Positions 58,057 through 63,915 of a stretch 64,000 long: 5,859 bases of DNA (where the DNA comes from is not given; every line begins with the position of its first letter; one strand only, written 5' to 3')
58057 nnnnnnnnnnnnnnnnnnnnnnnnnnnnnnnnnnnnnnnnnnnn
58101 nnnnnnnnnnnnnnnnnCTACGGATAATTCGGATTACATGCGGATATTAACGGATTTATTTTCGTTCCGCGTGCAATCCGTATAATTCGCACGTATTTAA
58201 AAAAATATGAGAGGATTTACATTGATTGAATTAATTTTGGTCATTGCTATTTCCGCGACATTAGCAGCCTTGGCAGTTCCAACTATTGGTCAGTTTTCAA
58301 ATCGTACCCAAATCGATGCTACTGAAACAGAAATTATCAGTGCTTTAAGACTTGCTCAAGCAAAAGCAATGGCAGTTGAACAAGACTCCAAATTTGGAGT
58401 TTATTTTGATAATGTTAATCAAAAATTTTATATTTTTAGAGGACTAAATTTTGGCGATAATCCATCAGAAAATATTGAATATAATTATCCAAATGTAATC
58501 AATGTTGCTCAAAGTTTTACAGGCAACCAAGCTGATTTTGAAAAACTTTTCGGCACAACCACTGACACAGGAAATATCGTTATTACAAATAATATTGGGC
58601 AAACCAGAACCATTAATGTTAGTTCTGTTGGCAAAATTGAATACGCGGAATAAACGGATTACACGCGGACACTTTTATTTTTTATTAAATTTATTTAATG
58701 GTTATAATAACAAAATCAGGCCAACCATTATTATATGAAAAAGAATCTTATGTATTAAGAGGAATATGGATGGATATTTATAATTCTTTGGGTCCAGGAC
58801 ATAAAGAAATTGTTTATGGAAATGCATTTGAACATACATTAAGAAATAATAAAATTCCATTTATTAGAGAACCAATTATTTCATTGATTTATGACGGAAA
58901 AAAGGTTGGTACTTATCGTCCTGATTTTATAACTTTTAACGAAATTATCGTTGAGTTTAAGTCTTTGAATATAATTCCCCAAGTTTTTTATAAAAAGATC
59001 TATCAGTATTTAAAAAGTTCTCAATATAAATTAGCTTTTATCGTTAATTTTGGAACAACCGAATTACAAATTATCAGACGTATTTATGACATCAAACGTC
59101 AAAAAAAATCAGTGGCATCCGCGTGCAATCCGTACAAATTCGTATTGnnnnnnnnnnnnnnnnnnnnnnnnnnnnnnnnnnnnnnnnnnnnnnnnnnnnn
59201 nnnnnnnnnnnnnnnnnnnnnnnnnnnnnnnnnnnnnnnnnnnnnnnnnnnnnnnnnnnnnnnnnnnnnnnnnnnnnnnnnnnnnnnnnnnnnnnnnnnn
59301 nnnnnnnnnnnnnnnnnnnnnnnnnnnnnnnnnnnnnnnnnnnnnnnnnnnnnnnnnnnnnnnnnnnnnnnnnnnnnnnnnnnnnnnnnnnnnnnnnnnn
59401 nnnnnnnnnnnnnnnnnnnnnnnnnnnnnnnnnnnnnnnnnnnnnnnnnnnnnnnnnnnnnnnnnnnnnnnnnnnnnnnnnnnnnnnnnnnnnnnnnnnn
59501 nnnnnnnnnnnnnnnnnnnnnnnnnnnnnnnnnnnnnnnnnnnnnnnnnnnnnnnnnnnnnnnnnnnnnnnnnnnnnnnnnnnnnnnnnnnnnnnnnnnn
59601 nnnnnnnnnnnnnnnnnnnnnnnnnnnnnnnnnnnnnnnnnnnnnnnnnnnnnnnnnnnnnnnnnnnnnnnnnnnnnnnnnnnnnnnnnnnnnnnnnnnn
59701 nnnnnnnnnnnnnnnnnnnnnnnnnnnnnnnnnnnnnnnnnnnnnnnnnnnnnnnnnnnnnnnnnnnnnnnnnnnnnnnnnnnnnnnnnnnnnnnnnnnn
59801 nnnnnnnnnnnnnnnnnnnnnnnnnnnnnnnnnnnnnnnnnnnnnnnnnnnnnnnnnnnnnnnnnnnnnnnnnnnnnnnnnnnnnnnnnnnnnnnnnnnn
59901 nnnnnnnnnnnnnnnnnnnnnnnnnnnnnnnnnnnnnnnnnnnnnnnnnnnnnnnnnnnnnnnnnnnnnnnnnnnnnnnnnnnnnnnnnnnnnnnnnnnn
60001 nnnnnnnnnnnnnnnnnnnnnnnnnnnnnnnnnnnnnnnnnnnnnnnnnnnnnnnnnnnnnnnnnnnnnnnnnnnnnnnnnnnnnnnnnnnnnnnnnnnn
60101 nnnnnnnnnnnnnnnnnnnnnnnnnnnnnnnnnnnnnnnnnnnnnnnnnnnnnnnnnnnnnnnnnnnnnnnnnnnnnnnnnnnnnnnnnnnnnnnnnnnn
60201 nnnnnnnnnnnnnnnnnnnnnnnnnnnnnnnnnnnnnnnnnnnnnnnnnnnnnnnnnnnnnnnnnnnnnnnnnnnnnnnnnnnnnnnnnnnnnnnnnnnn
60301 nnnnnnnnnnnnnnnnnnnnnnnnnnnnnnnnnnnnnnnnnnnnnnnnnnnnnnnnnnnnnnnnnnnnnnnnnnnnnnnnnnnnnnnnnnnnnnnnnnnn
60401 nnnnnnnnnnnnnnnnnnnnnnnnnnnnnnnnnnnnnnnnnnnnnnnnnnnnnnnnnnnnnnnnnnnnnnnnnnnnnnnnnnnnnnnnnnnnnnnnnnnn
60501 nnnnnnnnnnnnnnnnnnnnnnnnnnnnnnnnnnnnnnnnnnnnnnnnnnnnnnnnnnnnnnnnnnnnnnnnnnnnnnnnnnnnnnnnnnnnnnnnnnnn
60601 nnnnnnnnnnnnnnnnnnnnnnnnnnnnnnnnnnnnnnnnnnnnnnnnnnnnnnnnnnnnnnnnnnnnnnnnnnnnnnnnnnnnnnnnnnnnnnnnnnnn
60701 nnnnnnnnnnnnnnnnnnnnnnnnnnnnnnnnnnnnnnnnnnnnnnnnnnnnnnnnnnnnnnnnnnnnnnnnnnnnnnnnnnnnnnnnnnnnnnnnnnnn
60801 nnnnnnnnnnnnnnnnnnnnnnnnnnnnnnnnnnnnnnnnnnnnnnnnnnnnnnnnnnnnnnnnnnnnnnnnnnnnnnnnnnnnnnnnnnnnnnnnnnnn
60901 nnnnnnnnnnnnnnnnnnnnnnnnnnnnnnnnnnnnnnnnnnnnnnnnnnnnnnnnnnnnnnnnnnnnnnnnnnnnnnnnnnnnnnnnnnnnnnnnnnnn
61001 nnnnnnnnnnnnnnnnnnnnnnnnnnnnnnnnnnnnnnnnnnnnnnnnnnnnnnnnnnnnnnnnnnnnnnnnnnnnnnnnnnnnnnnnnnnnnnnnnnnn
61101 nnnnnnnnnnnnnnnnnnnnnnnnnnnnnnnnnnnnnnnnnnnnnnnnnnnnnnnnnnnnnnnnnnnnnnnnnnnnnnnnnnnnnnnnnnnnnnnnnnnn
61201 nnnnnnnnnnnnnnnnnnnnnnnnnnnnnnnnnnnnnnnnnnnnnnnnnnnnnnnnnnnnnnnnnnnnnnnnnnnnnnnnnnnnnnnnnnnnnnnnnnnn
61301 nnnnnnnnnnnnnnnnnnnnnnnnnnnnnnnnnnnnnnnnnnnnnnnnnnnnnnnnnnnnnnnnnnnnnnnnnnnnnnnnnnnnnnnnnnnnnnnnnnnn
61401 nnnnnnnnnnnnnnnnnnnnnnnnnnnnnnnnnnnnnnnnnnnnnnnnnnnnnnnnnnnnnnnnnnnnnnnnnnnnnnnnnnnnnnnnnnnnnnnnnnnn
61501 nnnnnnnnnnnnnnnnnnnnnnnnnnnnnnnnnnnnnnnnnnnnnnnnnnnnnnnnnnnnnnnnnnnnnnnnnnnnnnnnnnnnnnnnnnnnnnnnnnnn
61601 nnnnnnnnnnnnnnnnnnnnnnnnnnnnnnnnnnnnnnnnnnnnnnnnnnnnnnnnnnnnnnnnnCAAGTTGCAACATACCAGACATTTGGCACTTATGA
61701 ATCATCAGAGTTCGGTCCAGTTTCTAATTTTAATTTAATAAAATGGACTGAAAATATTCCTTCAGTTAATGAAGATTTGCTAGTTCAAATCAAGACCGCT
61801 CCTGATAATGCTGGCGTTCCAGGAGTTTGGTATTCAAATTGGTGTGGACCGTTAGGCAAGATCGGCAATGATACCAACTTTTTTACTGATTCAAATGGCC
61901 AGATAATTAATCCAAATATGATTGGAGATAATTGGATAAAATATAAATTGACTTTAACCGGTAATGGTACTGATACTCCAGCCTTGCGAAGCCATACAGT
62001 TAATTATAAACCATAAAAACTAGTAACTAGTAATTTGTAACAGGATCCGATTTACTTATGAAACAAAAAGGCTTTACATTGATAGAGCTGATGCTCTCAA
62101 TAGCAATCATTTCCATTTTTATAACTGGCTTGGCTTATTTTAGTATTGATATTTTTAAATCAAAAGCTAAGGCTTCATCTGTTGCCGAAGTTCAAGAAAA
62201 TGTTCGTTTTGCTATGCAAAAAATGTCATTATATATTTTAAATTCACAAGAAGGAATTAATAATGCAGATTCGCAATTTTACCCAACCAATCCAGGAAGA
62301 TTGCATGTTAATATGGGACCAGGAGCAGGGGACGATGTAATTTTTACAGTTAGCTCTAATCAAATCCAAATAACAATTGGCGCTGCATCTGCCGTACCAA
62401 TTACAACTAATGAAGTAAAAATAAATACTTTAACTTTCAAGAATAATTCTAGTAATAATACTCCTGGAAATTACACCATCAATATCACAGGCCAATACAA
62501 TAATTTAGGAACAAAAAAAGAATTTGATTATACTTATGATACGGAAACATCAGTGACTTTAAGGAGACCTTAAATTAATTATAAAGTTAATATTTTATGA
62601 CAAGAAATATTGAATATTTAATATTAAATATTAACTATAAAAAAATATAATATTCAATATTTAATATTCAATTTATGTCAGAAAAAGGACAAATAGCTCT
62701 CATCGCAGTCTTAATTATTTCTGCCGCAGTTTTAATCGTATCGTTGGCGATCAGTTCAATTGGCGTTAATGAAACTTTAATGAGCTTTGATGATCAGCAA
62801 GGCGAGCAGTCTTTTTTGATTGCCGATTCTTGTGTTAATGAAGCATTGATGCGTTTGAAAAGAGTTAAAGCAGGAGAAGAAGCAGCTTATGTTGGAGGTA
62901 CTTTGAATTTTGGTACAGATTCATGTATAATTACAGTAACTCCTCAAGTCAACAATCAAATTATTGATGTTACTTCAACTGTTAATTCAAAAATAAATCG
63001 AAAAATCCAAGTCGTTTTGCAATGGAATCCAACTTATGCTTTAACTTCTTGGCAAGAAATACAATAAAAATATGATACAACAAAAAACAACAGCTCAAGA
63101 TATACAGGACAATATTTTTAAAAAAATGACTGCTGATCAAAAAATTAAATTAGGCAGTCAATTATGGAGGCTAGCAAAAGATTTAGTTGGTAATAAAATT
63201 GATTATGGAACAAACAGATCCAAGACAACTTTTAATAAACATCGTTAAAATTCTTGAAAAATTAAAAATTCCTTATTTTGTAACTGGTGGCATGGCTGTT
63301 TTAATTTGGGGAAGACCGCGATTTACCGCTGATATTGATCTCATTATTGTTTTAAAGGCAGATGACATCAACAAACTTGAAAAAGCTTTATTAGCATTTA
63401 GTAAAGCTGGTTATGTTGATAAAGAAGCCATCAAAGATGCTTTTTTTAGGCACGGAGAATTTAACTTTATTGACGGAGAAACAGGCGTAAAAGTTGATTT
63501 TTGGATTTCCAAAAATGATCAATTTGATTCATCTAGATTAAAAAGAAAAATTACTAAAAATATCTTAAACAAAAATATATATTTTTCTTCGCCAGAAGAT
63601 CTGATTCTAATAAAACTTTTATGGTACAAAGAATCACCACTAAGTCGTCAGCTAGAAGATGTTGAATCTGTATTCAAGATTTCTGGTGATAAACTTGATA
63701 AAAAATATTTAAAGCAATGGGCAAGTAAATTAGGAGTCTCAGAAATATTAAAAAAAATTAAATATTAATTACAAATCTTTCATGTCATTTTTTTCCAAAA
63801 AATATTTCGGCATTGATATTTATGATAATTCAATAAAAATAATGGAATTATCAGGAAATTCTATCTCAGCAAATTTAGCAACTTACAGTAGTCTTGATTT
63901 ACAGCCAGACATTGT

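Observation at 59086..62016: Giant modular pilin: prepilin N-terminus grafted onto a ~900-aa LVIVD-repeat propeller, in the pilB-pilC-pseudopilin operon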

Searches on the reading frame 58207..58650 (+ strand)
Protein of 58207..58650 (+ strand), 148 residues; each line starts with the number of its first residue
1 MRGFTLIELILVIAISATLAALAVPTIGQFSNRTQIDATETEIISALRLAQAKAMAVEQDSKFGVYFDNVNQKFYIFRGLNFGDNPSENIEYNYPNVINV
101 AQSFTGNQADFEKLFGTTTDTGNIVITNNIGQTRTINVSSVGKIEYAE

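Call 3: search_protein_families(library=pfam, proteins=[window:58207-58650:+], max_evalue=0.1)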
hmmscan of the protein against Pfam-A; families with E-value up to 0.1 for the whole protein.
window:58207-58650:+ (148 aa): 1 family
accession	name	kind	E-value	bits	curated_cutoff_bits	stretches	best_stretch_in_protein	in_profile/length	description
PF07963.17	N_methyl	-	3.7e-05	23.5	21.2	1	2-23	5-26/27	Prokaryotic N-terminal methylation motif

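Call 61: search_protein_families(library=ncbifam, proteins=[window:58207-58650:+], max_evalue=0.01)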
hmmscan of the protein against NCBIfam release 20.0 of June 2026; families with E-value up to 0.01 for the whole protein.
window:58207-58650:+ (148 aa): 12 families
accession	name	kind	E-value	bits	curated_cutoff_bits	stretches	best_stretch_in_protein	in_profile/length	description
TIGR01708.2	typeII_sec_gspH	equivalog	1.2e-09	38.4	80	1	2-75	2-73/169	type II secretion system minor pseudopilin GspH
NF040982.1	ComGD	equivalog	9.2e-08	32.6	70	1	2-89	2-80/139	competence type IV pilus minor pilin ComGD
NF041775.1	typeIV_PilA_Myxo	equivalog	2.1e-07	31.1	400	1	2-61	11-68/214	type IV pilin protein PilA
NF007800.0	PRK10506.1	equivalog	5.1e-07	29.6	158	1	2-145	9-150/163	prepilin peptidase-dependent protein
TIGR02596.1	TIGR02596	subfamily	6.2e-07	29.7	70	1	4-67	1-62/196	Verru_Chthon cassette protein D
TIGR02532.1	IV_pilin_GFxxxE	domain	2.5e-06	27.1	16.3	1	2-24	2-24/24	prepilin-type N-terminal cleavage/methylation domain-containing protein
NF047827.1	T3SSXpsH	equivalog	3.2e-06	27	160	1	2-65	1-64/145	type II secretion system protein XpsH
TIGR01710.1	typeII_sec_gspG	equivalog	2.5e-05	24.3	88.85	1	2-44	1-43/134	type II secretion system major pseudopilin GspG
NF007862.0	PRK10574.1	equivalog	3.1e-05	24.1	138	1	2-32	5-35/145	prepilin peptidase-dependent pilin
NF040999.1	pilin_ComGC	equivalog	0.00019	21.6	75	1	2-62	2-60/84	competence type IV pilus major pilin ComGC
NF041013.1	T4P_ComGE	equivalog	0.00023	21.2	49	1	2-55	4-57/83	competence type IV pilus minor pilin ComGE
TIGR01711.1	gspJ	equivalog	0.0017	18.2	64.85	1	2-51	1-50/192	type II secretion system minor pseudopilin GspJ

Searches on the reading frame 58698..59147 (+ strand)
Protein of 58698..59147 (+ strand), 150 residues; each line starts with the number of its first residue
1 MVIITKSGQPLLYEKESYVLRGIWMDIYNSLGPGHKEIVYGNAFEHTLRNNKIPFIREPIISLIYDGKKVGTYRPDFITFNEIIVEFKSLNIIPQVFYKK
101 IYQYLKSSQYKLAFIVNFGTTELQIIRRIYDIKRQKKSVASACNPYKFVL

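Call 3: search_protein_families(library=pfam, proteins=[window:58698-59147:+], max_evalue=0.1)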
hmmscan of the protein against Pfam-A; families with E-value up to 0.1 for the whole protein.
window:58698-59147:+ (150 aa): 1 family
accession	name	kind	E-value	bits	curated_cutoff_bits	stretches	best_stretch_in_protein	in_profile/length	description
PF13366.12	PDDEXK_3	-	3.2e-26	92.4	22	1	16-128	3-116/117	PD-(D/E)XK nuclease superfamily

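Call 61: search_protein_families(library=ncbifam, proteins=[window:58698-59147:+], max_evalue=0.01)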
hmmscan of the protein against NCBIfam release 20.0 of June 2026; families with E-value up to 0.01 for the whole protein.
window:58698-59147:+ (150 aa): 1 family
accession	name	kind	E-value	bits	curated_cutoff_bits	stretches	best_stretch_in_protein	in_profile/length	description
TIGR04256.1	GxxExxY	subfamily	2e-27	95.9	35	1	17-129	3-115/116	GxxExxY protein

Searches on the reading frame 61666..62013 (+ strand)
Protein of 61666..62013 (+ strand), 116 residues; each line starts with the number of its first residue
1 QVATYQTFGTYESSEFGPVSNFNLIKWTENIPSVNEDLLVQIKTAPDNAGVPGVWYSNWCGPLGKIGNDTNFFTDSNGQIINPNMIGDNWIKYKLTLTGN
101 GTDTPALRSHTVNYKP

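Call 45: search_protein_representatives(protein=window:61666-62013:+)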
Query: 116 residues. Proteins with E-value up to 0.001 (for the whole library): 438; up to 1e-10: 157; up to 1e-30: 5. The best 150 are listed.
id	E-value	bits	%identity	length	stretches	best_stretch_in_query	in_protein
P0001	6.4e-73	259.2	100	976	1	1-116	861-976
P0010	4.6e-60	217.6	86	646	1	4-116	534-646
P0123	1.5e-40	154.6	64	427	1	4-116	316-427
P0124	5.1e-32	127.0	55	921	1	4-110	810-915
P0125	4.3e-31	124.0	40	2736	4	15-115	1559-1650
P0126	4.4e-27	111.1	51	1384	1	4-112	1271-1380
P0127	5.1e-27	110.9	48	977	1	5-116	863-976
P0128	7.1e-24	100.7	52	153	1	3-114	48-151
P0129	9.3e-24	100.3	47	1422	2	5-115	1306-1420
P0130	4.6e-22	94.9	49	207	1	11-111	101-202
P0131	6.1e-22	94.5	47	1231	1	4-116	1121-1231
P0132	6.2e-22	94.4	48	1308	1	4-116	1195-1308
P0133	7.4e-22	94.2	45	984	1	5-114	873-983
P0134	8.1e-22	94.1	42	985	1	12-115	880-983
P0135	2.1e-21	92.7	50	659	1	4-115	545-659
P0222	1.1e-12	64.6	45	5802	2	10-107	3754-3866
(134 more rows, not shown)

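Call 73: search_solved_structures(query=window:61666-62013:+, max_evalue=10)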
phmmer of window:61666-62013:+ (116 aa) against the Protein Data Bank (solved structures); distinct sequences matched with E-value up to 10: 4.
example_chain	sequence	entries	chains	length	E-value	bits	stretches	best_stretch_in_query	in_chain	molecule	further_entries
5j19_A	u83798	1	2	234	1.1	12.9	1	14-82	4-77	Serine/threonine-protein kinase PLK1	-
2f51_A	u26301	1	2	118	1.2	12.7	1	34-79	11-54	thioredoxin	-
6xu6_AG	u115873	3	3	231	2.1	11.9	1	72-102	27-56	40S ribosomal protein S6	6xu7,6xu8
4v6w_AG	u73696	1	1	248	2.3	11.8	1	72-102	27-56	40S ribosomal protein S6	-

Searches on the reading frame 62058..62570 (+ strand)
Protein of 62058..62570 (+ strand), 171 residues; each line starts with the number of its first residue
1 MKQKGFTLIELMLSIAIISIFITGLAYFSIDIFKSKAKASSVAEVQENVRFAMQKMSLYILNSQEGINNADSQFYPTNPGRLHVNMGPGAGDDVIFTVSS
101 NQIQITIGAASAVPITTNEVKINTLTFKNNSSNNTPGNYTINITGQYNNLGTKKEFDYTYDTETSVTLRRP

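Call 3: search_protein_families(library=pfam, proteins=[window:62058-62570:+], max_evalue=0.1)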
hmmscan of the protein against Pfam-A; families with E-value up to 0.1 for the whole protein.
window:62058-62570:+ (171 aa): 2 families
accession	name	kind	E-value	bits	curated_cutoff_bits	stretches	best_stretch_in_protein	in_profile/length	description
PF07963.17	N_methyl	-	2.6e-09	36.7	21.2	1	1-25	2-26/27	Prokaryotic N-terminal methylation motif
PF07379.16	DUF1494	-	0.087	13.2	24.3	0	2-44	1-43/179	Protein of unknown function (DUF1494)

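Call 61: search_protein_families(library=ncbifam, proteins=[window:62058-62570:+], max_evalue=0.01)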
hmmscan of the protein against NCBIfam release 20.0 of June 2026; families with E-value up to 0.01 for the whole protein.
window:62058-62570:+ (171 aa): 13 families
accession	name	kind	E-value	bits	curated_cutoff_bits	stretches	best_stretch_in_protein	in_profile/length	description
TIGR02532.1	IV_pilin_GFxxxE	domain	1.4e-07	31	16.3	1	3-25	1-23/24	prepilin-type N-terminal cleavage/methylation domain-containing protein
NF038304.1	EPS_HpsC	equivalog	3.6e-07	30.1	200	1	2-74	19-96/318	hormogonium polysaccharide secretion pseudopilin HpsC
NF040982.1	ComGD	equivalog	1e-06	29.2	70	1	3-55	1-52/139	competence type IV pilus minor pilin ComGD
TIGR01708.2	typeII_sec_gspH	equivalog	5.8e-06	26.4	80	1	3-43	1-40/169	type II secretion system minor pseudopilin GspH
NF007862.0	PRK10574.1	equivalog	3.5e-05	24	138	1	1-22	2-23/145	prepilin peptidase-dependent pilin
NF041002.1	pilin_ComGF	equivalog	5.8e-05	23.3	80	1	3-65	1-61/139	competence type IV pilus minor pilin ComGF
NF041013.1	T4P_ComGE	equivalog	7e-05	22.8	49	1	2-65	2-67/83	competence type IV pilus minor pilin ComGE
TIGR02599.1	TIGR02599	subfamily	0.00025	20.4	256.5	1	5-58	1-54/361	Verru_Chthon cassette protein C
NF007848.0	PRK10557.1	equivalog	0.00091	18.6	120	1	1-50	8-57/192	prepilin peptidase-dependent protein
NF041775.1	typeIV_PilA_Myxo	equivalog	0.0016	18.4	400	1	2-92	9-96/214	type IV pilin protein PilA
NF007800.0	PRK10506.1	equivalog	0.0037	17.1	158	1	2-24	7-29/163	prepilin peptidase-dependent protein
TIGR00768.1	rimK_fam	subfamily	0.0042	16.5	143.4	0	14-56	220-262/276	RimK family alpha-L-glutamate ligase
NF040999.1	pilin_ComGC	equivalog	0.0067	16.6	75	0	3-22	1-20/84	competence type IV pilus major pilin ComGC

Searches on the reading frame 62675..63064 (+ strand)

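Call 3: search_protein_families(library=pfam, proteins=[window:62675-63064:+], max_evalue=0.1)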
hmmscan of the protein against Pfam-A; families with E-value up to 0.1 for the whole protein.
window:62675-63064:+ (130 aa): 0 families

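Call 61: search_protein_families(library=ncbifam, proteins=[window:62675-63064:+], max_evalue=0.01)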
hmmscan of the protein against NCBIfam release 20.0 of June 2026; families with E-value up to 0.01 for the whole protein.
window:62675-63064:+ (130 aa): 1 family
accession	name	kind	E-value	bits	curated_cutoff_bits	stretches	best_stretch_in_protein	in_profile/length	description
NF004471.0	PRK05803.1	subfamily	0.0059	15.9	252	1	25-110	82-168/235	RNA polymerase sporulation sigma factor SigK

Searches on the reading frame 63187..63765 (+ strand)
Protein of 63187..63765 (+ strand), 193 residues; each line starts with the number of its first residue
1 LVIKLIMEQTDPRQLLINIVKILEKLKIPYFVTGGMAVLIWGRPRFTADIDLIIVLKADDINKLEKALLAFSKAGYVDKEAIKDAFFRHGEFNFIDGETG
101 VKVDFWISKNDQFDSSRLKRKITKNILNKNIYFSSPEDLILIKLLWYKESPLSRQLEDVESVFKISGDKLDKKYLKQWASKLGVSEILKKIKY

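Call 3: search_protein_families(library=pfam, proteins=[window:63187-63765:+], max_evalue=0.1)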
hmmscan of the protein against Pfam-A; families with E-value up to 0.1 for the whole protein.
window:63187-63765:+ (193 aa): 6 families
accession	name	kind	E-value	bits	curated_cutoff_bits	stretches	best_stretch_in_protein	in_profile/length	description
PF08843.17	AbiEii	-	1.6e-05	25.4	22.5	1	30-164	15-170/238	Nucleotidyl transferase AbiEii toxin, Type IV TA system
PF19502.5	DUF6036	-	0.0012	19.2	23.6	1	27-149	19-109/164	Nucleotidyltransferase of unknown function (DUF6036)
PF10706.15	Aminoglyc_resit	-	0.0039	17.8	21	1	16-76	2-59/149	Aminoglycoside-2''-adenylyltransferase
PF09970.15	DUF2204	-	0.0074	16.4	20.3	1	16-182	5-167/181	Nucleotidyl transferase of unknown function (DUF2204)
PF14907.12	NTP_transf_5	-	0.0092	16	31.2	1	16-189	60-238/249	Uncharacterised nucleotidyltransferase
PF02926.22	THUMP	-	0.033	15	20.6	1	78-130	3-56/84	THUMP domain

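Call 61: search_protein_families(library=ncbifam, proteins=[window:63187-63765:+], max_evalue=0.01)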
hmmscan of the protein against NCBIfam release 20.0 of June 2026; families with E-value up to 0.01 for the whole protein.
window:63187-63765:+ (193 aa): 0 families
